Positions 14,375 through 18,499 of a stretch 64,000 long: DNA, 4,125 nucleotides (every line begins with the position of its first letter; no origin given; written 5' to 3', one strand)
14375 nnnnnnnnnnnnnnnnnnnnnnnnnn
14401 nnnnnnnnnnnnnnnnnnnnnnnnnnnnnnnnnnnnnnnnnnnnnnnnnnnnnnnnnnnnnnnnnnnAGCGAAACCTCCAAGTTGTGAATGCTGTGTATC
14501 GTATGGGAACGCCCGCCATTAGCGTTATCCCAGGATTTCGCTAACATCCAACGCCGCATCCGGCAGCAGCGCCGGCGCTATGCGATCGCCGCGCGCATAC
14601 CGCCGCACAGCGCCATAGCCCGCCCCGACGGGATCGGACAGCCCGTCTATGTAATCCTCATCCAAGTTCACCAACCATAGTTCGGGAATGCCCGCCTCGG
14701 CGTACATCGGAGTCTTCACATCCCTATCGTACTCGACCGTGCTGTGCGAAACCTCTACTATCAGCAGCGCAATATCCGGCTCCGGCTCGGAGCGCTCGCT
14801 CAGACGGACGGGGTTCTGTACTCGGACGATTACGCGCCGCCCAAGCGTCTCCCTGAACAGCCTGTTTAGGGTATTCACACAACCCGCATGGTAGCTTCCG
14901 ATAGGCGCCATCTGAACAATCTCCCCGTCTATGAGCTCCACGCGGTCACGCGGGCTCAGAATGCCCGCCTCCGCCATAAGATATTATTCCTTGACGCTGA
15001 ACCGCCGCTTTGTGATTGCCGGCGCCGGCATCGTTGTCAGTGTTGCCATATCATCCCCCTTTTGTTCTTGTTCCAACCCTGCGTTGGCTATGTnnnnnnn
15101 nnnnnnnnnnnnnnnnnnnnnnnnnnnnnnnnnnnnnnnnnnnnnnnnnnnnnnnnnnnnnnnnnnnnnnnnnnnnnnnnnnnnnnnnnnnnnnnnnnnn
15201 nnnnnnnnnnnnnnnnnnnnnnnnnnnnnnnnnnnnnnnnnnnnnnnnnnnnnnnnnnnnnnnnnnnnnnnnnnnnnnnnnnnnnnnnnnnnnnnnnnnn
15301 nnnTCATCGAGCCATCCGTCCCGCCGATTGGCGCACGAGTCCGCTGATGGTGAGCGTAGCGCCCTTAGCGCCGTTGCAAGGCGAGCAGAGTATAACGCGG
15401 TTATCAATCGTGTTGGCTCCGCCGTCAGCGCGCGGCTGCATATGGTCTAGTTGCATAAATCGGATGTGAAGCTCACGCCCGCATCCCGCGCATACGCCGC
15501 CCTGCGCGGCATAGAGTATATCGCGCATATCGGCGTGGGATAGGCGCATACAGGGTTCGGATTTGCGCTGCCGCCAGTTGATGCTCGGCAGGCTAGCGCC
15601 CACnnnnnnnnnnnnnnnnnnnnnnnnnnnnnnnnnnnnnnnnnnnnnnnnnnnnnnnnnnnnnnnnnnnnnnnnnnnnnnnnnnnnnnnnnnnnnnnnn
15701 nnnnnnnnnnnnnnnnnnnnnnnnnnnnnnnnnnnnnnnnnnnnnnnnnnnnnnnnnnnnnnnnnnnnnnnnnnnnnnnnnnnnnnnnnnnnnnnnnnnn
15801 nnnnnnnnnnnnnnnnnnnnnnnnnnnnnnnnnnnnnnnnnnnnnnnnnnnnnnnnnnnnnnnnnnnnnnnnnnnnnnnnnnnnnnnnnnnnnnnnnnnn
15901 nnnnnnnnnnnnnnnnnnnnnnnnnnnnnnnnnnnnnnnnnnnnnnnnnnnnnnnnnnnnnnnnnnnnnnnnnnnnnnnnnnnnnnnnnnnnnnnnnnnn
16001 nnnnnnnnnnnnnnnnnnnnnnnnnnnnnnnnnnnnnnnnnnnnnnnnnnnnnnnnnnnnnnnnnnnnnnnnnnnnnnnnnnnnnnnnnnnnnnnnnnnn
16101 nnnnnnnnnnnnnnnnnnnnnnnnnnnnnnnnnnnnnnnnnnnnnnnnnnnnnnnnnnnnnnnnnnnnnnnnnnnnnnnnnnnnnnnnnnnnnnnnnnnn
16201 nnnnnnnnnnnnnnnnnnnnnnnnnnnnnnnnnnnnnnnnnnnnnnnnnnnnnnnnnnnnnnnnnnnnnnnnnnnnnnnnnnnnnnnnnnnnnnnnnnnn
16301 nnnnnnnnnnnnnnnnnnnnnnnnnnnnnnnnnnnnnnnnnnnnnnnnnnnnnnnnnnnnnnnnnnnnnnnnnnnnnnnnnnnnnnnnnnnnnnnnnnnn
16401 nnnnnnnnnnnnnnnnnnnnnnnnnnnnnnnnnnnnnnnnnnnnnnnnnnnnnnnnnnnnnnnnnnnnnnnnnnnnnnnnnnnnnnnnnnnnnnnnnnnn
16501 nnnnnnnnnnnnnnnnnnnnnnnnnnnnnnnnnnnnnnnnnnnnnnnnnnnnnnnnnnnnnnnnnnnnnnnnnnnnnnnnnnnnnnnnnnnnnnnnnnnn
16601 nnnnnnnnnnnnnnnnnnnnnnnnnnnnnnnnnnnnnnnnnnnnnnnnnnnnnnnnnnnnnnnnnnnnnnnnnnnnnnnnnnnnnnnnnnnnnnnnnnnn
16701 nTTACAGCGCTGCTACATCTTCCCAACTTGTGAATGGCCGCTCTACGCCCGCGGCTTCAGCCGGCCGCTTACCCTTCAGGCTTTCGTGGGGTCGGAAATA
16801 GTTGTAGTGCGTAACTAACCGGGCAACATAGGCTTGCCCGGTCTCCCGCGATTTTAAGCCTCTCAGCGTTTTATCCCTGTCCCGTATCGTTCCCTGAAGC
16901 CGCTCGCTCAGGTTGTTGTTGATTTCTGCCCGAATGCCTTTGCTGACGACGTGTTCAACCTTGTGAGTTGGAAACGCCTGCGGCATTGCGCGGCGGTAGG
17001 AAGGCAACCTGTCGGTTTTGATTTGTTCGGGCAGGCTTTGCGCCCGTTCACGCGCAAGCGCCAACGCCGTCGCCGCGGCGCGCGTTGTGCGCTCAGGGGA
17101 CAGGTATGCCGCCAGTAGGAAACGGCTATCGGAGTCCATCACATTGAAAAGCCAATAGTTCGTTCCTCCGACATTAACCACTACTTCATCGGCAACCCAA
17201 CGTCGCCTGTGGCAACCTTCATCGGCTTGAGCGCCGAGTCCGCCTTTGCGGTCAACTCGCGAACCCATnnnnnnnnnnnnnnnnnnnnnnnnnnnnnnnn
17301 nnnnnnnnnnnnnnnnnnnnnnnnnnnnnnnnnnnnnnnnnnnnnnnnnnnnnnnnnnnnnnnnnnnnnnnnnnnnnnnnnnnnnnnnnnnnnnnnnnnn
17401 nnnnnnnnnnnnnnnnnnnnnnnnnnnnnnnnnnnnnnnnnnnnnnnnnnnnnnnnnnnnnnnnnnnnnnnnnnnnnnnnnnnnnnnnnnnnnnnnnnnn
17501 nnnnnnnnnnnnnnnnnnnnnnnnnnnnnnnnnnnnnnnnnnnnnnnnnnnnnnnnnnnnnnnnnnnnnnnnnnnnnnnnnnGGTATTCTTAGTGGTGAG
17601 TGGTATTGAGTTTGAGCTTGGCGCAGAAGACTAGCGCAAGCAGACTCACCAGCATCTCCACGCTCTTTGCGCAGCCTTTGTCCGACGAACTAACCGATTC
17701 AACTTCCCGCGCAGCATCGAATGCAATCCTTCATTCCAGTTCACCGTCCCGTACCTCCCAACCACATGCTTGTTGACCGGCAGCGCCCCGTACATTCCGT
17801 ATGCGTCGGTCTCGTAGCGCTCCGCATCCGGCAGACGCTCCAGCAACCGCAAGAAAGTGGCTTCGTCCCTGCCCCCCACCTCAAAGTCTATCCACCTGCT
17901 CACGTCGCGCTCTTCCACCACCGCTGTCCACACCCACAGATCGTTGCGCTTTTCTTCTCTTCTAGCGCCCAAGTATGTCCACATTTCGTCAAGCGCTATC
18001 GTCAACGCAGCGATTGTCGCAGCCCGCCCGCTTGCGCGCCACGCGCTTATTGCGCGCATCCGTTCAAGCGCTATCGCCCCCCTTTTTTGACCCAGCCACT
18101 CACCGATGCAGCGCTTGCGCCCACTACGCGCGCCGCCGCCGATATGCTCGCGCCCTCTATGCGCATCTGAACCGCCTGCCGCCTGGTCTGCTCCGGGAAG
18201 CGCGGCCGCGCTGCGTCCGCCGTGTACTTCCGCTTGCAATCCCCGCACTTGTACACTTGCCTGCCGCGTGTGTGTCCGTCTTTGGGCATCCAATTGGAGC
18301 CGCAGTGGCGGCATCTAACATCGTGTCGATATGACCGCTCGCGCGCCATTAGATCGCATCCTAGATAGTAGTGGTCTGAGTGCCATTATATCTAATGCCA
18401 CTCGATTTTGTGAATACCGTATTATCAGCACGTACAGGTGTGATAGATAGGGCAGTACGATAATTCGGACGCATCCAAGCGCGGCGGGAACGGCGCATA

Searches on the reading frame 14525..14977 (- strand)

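Call 81: search_protein_families(library=pfam, proteins=[window:14525-14977:-], max_evalue=0.001)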
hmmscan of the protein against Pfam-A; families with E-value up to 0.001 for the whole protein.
window:14525-14977:- (150 aa): 1 family
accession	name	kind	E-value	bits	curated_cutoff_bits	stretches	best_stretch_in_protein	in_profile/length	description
PF05685.18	Uma2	-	4.5e-23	82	27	2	9-72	11-77/172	Putative restriction endonuclease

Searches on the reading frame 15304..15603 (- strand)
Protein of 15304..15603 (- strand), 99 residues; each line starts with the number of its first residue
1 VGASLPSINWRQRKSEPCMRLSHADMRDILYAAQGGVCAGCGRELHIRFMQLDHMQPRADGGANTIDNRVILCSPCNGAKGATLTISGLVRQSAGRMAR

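Call 77: search_protein_families(library=pfam, proteins=[window:15304-15603:-], max_evalue=0.1)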
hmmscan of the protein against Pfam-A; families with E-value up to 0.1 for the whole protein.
window:15304-15603:- (99 aa): 5 families
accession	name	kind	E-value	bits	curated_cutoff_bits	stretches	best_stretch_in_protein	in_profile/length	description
PF01844.29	HNH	-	1.3e-12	48.1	21.4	1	38-82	1-46/47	HNH endonuclease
PF14279.12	HNH_5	-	1.7e-08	34.7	27.5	1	38-84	1-47/56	HNH endonuclease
PF02945.21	Endonuclease_7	-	1.9e-06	28.1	23.6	1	24-83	12-66/82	Recombination endonuclease VII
PF13395.12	HNH_4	-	0.0011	19.4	22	1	46-82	14-50/54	HNH endonuclease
PF24042.1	DUF7351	-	0.06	13.5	31.2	1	4-79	35-103/177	Domain of unknown function (DUF7351)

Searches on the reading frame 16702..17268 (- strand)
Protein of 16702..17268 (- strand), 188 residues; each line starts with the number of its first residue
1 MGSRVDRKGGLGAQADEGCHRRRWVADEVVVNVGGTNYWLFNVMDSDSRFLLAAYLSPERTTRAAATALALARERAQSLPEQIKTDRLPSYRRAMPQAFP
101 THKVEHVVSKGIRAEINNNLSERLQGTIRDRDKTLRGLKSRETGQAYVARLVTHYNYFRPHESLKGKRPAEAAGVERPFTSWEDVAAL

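Call 3: search_protein_families(library=pfam, proteins=[window:16702-17268:-], max_evalue=0.01)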
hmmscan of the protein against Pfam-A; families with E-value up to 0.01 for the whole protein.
window:16702-17268:- (188 aa): 3 families
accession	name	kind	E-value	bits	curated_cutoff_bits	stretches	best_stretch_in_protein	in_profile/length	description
PF13610.12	DDE_Tnp_IS240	-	1.4e-15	58.1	27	1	23-150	3-128/139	DDE domain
PF13683.12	rve_3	-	1.9e-08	34.4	26.5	1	117-169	15-67/67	Integrase core domain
PF00665.32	rve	-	3.3e-08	34.1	32.6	1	22-109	6-97/102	Integrase core domain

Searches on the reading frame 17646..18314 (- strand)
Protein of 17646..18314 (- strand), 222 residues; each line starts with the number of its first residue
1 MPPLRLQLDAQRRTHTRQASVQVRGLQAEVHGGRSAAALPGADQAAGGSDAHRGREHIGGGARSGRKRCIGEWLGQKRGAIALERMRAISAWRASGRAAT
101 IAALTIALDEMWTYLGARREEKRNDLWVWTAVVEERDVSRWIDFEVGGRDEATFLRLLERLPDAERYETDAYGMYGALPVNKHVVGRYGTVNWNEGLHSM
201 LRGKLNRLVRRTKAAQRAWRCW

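Call 3: search_protein_families(library=pfam, proteins=[window:17646-18314:-], max_evalue=0.01)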
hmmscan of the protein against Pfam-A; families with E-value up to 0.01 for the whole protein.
window:17646-18314:- (222 aa): 1 family
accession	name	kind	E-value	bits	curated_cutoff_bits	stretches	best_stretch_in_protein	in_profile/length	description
PF03400.19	DDE_Tnp_IS1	-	3.6e-06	27.8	24.1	1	106-215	5-110/131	IS1 transposase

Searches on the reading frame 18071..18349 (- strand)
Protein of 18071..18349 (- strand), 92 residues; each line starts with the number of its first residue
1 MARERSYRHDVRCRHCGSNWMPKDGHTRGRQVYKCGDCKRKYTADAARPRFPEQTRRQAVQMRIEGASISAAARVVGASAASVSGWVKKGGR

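Call 3: search_protein_families(library=pfam, proteins=[window:18071-18349:-], max_evalue=0.01)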
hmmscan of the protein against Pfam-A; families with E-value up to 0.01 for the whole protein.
window:18071-18349:- (92 aa): 7 families
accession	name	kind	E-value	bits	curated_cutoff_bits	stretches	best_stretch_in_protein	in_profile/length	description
PF13384.12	HTH_23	-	8.1e-06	25.9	24.6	1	53-88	4-39/50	Homeodomain-like domain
PF13518.12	HTH_28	-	3.4e-05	24.3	25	1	56-89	2-35/52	Helix-turn-helix domain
PF00130.28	C1_1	-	0.00085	19.5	26.5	1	4-42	5-38/53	Phorbol esters/diacylglycerol binding domain (C1 domain)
PF16622.11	zf-C2H2_11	-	0.0012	18.9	27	0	33-45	5-17/29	zinc-finger C2H2-type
PF01527.26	HTH_Tnp_1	-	0.0025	18.4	24.1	1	48-89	4-46/75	Transposase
PF19134.6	DUF5817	-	0.0042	17.5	31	1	11-63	4-52/57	Domain of unknown function (DUF5817)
PF03604.18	Zn_ribbon_RPAB4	-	0.0053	16.9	24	0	11-17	18-24/32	DNA directed RNA polymerase, 7 kDa subunit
